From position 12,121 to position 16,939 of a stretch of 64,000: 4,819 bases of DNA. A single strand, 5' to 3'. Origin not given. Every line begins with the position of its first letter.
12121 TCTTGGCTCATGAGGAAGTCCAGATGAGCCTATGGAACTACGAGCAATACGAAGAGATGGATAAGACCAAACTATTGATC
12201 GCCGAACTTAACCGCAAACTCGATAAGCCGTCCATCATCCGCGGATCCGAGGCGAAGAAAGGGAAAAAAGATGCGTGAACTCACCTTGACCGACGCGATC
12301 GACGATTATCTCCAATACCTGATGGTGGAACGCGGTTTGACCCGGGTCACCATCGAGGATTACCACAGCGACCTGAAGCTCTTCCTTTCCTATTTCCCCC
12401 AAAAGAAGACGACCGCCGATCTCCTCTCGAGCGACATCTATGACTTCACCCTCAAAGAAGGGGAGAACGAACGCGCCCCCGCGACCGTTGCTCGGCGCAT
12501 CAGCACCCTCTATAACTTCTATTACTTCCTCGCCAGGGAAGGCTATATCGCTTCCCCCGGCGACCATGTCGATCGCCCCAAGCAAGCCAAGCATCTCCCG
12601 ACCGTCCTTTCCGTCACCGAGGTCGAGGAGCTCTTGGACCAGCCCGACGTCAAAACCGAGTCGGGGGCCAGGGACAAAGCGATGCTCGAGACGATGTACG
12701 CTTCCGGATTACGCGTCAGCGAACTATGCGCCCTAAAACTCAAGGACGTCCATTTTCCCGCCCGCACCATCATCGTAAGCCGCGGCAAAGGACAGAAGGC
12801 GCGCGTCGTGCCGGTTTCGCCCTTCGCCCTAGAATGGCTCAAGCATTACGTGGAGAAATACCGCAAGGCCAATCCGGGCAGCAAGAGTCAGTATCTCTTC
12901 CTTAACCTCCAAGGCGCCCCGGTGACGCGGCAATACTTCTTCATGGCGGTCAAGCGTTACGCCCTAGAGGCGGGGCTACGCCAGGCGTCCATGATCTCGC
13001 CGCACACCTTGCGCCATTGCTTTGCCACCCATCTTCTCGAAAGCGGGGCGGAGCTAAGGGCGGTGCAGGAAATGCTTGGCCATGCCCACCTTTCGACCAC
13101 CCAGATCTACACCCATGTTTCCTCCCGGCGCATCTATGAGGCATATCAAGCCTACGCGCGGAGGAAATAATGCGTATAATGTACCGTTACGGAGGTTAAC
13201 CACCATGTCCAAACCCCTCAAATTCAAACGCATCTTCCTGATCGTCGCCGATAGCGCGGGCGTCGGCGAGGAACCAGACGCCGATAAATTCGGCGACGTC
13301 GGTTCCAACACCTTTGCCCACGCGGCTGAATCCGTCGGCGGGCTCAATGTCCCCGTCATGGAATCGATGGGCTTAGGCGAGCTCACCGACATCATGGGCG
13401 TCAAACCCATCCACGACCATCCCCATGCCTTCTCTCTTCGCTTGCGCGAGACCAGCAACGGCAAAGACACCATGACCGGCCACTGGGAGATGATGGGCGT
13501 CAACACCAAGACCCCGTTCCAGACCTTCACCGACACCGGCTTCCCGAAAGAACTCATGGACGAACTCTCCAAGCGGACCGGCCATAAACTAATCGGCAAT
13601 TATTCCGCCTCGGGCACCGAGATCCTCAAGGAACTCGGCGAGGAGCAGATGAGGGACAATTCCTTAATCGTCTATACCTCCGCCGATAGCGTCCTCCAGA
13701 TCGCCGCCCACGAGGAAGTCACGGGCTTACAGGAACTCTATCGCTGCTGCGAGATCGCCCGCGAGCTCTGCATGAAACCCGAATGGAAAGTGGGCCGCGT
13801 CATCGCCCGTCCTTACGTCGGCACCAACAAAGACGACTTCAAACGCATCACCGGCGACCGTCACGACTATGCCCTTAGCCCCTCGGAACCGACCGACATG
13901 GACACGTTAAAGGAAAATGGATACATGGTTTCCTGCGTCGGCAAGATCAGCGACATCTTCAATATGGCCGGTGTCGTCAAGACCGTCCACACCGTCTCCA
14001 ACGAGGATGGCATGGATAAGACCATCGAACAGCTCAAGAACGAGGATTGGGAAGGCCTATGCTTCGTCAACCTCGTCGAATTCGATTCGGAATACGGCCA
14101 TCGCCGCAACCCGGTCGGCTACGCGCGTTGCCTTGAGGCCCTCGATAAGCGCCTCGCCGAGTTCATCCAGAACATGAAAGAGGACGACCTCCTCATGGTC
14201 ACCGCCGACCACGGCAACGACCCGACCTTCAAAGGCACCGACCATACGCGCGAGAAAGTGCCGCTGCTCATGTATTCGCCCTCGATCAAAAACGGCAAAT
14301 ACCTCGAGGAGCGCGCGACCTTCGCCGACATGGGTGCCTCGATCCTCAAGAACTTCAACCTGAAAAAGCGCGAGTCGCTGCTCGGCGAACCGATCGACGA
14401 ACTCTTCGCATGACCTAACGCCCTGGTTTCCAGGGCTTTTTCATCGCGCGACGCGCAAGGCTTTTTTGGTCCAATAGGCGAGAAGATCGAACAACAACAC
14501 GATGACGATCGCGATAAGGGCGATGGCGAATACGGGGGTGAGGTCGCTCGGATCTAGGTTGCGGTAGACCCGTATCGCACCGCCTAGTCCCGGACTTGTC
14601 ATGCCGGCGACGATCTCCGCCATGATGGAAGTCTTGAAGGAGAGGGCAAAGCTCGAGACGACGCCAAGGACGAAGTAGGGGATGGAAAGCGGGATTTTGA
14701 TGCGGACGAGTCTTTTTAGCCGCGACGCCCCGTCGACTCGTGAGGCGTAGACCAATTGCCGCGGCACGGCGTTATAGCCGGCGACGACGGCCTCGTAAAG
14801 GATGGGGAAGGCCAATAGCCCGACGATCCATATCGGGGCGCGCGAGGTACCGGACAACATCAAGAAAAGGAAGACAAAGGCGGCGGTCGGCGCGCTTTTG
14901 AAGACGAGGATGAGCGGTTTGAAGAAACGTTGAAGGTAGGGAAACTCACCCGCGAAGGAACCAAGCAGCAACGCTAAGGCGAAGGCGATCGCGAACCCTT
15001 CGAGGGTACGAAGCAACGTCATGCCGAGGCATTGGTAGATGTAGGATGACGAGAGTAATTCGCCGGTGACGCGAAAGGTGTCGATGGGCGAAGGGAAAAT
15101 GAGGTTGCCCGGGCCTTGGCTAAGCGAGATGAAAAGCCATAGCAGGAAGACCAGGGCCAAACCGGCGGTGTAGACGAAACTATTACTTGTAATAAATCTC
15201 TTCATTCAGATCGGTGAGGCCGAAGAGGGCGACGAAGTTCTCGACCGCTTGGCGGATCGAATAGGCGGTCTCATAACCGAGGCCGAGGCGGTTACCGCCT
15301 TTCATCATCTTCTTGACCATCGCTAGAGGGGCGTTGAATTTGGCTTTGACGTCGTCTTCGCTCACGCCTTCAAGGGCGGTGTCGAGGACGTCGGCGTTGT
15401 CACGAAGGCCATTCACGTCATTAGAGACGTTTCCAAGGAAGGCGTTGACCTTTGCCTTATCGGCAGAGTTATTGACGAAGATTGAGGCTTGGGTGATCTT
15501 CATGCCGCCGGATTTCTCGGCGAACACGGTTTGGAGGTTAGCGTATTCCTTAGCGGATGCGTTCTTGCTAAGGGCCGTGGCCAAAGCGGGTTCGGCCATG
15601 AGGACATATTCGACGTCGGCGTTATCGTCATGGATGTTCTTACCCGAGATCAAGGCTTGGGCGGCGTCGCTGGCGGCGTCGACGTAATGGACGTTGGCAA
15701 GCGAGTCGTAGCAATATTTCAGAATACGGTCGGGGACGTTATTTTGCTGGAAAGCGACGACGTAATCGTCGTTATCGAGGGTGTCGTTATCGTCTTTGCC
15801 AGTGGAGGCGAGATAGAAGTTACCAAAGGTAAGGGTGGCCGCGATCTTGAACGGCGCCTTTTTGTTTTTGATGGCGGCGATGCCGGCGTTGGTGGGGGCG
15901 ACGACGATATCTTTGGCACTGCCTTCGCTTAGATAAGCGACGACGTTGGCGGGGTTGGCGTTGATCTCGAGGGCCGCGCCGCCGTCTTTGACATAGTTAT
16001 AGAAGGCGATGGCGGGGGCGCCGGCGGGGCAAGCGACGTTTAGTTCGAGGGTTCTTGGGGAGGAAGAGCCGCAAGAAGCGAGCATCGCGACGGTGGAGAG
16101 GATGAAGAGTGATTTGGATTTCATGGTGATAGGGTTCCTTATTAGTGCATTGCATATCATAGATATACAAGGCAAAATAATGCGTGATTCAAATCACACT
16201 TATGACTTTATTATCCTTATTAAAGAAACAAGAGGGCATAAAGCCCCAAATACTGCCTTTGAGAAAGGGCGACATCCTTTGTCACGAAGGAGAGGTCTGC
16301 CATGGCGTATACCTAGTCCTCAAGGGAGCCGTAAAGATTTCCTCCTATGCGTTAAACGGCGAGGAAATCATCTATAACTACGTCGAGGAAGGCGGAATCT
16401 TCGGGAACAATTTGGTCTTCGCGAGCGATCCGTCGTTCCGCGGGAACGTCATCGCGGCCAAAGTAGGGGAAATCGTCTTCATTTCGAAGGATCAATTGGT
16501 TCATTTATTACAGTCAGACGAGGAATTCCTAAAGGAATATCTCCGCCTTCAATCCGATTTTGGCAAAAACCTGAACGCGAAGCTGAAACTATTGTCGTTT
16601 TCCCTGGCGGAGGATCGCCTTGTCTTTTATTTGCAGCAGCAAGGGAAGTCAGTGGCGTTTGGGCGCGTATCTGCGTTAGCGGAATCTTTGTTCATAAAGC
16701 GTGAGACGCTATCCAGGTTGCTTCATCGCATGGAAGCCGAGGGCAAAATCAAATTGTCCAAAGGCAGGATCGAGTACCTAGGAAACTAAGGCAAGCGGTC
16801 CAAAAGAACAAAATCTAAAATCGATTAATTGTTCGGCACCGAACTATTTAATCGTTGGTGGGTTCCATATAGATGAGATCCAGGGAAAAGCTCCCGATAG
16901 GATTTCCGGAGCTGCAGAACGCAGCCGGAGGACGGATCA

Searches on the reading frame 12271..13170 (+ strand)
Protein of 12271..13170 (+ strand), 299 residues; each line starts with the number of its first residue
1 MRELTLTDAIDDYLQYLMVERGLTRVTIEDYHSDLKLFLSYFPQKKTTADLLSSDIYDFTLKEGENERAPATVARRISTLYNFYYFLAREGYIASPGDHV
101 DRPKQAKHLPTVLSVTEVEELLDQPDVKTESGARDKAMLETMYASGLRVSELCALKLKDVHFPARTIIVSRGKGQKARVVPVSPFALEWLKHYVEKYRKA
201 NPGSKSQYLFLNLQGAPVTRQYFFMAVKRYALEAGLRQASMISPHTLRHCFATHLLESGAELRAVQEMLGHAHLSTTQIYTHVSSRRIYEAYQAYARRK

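Call 49: search_protein_families(library=ncbifam, proteins=[window:12271-13170:+], max_evalue=0.00001)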
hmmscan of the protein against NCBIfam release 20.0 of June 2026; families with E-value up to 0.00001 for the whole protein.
window:12271-13170:+ (299 aa): 12 families
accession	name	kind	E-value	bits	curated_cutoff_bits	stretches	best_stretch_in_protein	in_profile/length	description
TIGR02225.1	recomb_XerD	equivalog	1.1e-93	313.8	329.6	1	12-294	2-285/290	site-specific tyrosine recombinase XerD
NF001399.0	PRK00283.1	subfamily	9.1e-92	307.5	279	1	7-296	6-296/300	tyrosine recombinase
TIGR02224.1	recomb_XerC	equivalog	1.1e-82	277.7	335.15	1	12-295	2-289/295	tyrosine recombinase XerC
NF040815.2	recomb_XerA_Arch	equivalog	2.2e-64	217.6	220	1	12-292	2-263/263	site-specific tyrosine recombinase/integron integrase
NF002331.0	PRK01287.1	subfamily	1.3e-55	188.8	371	1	69-288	96-317/365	site-specific tyrosine recombinase XerC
TIGR02249.1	integrase_gron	subfamily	1.7e-41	142.6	265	2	221-286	240-303/315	integron integrase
NF003462.0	PRK05084.1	equivalog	2.1e-29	102.4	267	1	133-295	195-356/360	tyrosine recombinase XerS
NF011946.0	PRK15417.1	equivalog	1.4e-25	90.2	435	2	221-284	255-316/337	integron integrase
NF007370.0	PRK09870.1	subfamily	3.3e-22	79.1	221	1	112-294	12-190/200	tyrosine-type DNA invertase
NF007371.0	PRK09871.1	subfamily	1.3e-16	60.8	222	1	117-287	11-178/198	tyrosine-type DNA invertase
NF002685.0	PRK02436.1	equivalog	1.2e-13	51.5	178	1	14-276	5-239/245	site-specific tyrosine recombinase XerD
NF040693.1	recomb_GmtY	equivalog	2.2e-10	40.4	340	1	189-290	335-439/441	gamma-mobile-trio recombinase GmtY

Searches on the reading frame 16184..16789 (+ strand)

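Call 29: search_protein_families(library=pfam, proteins=[window:16184-16789:+], max_evalue=1)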
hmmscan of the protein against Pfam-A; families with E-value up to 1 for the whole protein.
window:16184-16789:+ (201 aa): 6 families
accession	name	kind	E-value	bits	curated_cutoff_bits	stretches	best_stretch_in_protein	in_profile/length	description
PF00027.35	cNMP_binding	-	1.6e-17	63.6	27.5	1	26-112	4-89/89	Cyclic nucleotide-binding domain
PF13545.12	HTH_Crp_2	-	5.2e-05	23.6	27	1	163-197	26-60/70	Crp-like helix-turn-helix domain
PF12802.13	MarR_2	-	0.0054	17.3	27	1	162-187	23-48/61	MarR family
PF01047.28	MarR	-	0.0059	16.9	24.6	1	161-189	19-47/59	MarR family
PF24101.1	eWH_GTF3C1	-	0.084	13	30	0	173-194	45-66/110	GTF3C1, extended winged-helix domain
PF13551.12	HTH_29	-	0.11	13.1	28.1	1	161-191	14-44/64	Winged helix-turn helix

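Call 49: search_protein_families(library=ncbifam, proteins=[window:16184-16789:+], max_evalue=0.00001)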
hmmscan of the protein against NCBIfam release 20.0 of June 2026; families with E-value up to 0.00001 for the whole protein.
window:16184-16789:+ (201 aa): 4 families
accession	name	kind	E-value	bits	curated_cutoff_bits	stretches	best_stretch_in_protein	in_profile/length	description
NF008732.0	PRK11753.1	equivalog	3.1e-09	36.6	266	1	32-147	34-149/214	cAMP-activated global transcriptional regulator CRP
NF008365.0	PRK11161.1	subfamily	3e-08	33.2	228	1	22-185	48-220/250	fumarate/nitrate reduction transcriptional regulator Fnr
TIGR03697.1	NtcA_cyano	equivalog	2.1e-06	27.7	244.95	0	34-120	6-93/193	global nitrogen regulator NtcA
TIGR03896.1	cyc_nuc_ocin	subfamily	3.4e-06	26.7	161.05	1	26-121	166-260/317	bacteriocin-type transport-associated protein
